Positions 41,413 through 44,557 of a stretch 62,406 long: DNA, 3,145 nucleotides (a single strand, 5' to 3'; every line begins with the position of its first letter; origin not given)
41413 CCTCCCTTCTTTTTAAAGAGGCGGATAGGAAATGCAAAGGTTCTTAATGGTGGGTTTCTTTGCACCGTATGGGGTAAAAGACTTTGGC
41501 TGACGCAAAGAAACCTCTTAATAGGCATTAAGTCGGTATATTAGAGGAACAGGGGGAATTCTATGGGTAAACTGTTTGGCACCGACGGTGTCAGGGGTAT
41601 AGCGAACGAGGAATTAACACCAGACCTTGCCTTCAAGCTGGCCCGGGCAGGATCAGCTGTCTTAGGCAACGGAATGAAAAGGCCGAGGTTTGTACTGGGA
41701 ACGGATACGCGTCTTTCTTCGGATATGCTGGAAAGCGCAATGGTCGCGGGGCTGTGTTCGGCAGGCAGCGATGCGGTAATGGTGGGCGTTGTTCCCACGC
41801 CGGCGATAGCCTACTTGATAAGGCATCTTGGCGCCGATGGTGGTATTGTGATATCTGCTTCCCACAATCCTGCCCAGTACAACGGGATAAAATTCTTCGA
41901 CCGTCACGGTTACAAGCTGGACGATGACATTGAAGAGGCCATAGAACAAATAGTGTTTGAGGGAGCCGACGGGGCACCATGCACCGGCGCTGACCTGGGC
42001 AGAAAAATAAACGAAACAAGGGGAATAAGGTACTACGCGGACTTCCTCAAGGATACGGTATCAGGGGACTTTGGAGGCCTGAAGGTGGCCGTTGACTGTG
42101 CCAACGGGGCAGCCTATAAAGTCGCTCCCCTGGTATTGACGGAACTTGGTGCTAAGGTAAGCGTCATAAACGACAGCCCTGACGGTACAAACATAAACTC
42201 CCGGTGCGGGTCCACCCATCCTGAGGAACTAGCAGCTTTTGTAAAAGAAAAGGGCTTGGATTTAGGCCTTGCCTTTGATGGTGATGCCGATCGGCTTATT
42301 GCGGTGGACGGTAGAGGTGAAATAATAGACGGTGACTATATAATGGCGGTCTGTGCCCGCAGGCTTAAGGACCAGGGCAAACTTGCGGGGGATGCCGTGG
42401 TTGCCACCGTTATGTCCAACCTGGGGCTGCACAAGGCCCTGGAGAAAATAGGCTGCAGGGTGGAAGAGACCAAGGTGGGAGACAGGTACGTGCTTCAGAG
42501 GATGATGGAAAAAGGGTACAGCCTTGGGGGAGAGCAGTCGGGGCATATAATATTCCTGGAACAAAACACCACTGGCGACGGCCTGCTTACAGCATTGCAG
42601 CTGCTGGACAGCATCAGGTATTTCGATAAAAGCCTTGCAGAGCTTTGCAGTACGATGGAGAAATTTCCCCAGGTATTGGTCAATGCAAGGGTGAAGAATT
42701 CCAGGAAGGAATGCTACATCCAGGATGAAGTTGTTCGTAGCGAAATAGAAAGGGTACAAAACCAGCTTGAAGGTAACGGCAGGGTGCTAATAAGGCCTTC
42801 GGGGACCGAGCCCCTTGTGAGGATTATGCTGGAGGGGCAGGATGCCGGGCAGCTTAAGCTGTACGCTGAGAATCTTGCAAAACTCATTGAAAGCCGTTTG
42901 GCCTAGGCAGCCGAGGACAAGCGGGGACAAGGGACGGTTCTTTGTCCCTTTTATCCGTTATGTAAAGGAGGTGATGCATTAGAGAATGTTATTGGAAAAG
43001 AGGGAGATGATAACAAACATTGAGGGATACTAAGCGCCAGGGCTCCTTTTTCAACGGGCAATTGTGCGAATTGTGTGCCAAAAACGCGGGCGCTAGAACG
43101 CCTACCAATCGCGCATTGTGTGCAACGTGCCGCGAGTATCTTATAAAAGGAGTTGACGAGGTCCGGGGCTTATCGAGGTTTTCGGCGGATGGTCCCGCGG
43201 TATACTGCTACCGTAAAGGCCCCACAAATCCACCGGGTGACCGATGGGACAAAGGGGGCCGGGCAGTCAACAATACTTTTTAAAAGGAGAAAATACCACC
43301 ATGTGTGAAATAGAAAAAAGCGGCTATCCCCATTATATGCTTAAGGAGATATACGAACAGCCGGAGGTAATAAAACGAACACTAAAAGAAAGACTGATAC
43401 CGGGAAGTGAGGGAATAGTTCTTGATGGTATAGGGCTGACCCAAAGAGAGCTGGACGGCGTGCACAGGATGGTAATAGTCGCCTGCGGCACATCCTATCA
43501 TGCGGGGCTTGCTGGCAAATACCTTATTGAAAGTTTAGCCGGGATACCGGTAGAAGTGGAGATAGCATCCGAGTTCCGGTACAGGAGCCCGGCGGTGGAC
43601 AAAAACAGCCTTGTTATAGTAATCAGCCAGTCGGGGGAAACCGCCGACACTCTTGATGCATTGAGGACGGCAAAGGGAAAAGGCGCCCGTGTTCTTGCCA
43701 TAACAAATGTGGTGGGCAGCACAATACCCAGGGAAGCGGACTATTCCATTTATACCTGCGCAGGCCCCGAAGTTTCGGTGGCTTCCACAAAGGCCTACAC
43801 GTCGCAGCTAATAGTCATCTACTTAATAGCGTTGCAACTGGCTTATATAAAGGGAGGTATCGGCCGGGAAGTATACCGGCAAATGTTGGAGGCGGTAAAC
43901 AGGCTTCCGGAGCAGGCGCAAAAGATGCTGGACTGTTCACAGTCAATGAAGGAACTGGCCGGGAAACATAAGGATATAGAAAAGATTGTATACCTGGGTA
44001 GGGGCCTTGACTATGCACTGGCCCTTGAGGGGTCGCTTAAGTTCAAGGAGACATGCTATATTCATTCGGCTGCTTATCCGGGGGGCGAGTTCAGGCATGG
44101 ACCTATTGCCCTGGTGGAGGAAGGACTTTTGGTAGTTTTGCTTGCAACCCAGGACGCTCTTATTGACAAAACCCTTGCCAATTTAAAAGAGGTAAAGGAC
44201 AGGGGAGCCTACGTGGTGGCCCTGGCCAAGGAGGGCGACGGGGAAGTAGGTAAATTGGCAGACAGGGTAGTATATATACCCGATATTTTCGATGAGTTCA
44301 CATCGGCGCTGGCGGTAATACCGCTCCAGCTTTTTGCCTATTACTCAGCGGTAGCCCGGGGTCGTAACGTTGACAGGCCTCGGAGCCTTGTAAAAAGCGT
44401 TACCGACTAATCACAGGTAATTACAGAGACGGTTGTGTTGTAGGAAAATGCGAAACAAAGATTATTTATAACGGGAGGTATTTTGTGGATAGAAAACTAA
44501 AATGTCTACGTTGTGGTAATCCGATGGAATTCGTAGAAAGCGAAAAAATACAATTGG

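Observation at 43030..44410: glmS ribozyme drives a GlmS that lacks the entire glutaminase domain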

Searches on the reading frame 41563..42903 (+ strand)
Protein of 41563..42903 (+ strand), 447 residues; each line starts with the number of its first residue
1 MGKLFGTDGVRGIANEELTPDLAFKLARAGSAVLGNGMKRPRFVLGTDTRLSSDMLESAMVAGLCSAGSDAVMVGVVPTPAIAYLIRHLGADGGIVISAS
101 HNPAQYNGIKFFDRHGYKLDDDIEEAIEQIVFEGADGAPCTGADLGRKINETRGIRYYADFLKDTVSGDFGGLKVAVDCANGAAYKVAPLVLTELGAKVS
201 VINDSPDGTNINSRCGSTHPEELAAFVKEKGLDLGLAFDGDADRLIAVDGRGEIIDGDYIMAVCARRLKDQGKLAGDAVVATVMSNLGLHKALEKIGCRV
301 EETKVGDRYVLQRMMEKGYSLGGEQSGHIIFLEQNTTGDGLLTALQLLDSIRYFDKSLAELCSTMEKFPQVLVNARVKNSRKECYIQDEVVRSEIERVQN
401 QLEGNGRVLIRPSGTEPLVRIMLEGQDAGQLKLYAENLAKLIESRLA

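Call 7: search_protein_families(library=pfam, proteins=[window:41563-42903:+])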
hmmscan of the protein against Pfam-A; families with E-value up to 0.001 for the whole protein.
window:41563-42903:+ (447 aa): 4 families
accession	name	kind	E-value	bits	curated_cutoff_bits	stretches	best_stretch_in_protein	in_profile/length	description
PF02878.22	PGM_PMM_I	-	1e-45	155.3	22.5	1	3-134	2-134/138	Phosphoglucomutase/phosphomannomutase, alpha/beta/alpha domain I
PF02880.22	PGM_PMM_III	-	6.6e-38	129.8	20.7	1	256-368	1-115/115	Phosphoglucomutase/phosphomannomutase, alpha/beta/alpha domain III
PF02879.22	PGM_PMM_II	-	3.6e-17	63.2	29.3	1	158-252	3-103/103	Phosphoglucomutase/phosphomannomutase, alpha/beta/alpha domain II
PF00408.26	PGM_PMM_IV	-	2.3e-16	60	23.1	1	372-440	1-67/68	Phosphoglucomutase/phosphomannomutase, C-terminal domain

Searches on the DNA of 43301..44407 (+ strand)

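Call 19: search_rna_families(sources=[L011, L012, L013, L014, L015], threshold=gathering)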
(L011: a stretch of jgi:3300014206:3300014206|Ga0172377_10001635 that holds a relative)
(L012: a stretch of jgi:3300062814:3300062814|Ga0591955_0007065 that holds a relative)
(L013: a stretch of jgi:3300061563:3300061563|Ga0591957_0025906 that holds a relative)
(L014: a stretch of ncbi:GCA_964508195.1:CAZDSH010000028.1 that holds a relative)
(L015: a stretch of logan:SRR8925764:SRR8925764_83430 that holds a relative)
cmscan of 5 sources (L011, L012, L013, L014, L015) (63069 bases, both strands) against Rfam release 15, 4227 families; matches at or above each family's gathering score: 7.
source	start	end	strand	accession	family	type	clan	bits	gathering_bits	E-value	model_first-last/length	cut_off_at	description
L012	9929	10082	+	RF00234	glmS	Cis-reg; riboswitch;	-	96.3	37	3.4e-21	1-167/167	no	glmS glucosamine-6-phosphate activated ribozyme aptamer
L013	2853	3006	+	RF00234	glmS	Cis-reg; riboswitch;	-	96.3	37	3.4e-21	1-167/167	no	glmS glucosamine-6-phosphate activated ribozyme aptamer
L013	4313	4469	+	RF00234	glmS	Cis-reg; riboswitch;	-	95.1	37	7.2e-21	1-167/167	no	glmS glucosamine-6-phosphate activated ribozyme aptamer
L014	1682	1838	+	RF00234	glmS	Cis-reg; riboswitch;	-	94.5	37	1.1e-20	1-167/167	no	glmS glucosamine-6-phosphate activated ribozyme aptamer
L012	11389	11545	+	RF00234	glmS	Cis-reg; riboswitch;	-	91.5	37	7e-20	1-167/167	no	glmS glucosamine-6-phosphate activated ribozyme aptamer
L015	1790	1946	+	RF00234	glmS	Cis-reg; riboswitch;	-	90.7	37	1.1e-19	1-167/167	no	glmS glucosamine-6-phosphate activated ribozyme aptamer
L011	17270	17373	+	RF00059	TPP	Cis-reg; riboswitch;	-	67.1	54.3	5e-11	1-105/105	no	TPP riboswitch aptamer (THI element)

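Call 25: search_rna_families(sources=[L016], threshold=gathering)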
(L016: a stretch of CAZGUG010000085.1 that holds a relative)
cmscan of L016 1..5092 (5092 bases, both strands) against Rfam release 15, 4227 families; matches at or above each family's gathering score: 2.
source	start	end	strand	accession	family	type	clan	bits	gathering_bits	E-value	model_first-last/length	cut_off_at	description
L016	3005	3157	+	RF00234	glmS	Cis-reg; riboswitch;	-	99.1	37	4.7e-23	1-167/167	no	glmS glucosamine-6-phosphate activated ribozyme aptamer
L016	1509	1664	+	RF00234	glmS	Cis-reg; riboswitch;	-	86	37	1.8e-19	1-167/167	no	glmS glucosamine-6-phosphate activated ribozyme aptamer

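Call 35: search_rna_families(sources=[L096, L097, L098], threshold=gathering)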
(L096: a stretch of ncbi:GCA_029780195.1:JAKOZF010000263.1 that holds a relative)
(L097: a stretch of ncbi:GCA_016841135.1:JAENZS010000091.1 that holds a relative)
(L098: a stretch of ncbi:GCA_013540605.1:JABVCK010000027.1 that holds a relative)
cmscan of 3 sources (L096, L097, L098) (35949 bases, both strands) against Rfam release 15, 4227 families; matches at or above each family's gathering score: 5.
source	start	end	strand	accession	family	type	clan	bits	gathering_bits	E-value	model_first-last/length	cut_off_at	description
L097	3157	3313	+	RF00234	glmS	Cis-reg; riboswitch;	-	103.1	37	2.8e-23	1-167/167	no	glmS glucosamine-6-phosphate activated ribozyme aptamer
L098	5777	5892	-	RF00162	SAM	Cis-reg; riboswitch;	CL00012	100.9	44.4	1.5e-23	1-108/108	no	SAM riboswitch aptamer (S box leader)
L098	7818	7973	+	RF00234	glmS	Cis-reg; riboswitch;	-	100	37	1.9e-22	1-167/167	no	glmS glucosamine-6-phosphate activated ribozyme aptamer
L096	7723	7971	+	RF00234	glmS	Cis-reg; riboswitch;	-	94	37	8.4e-21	1-167/167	no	glmS glucosamine-6-phosphate activated ribozyme aptamer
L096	6146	6393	+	RF00234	glmS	Cis-reg; riboswitch;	-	92.8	37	1.7e-20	1-167/167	no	glmS glucosamine-6-phosphate activated ribozyme aptamer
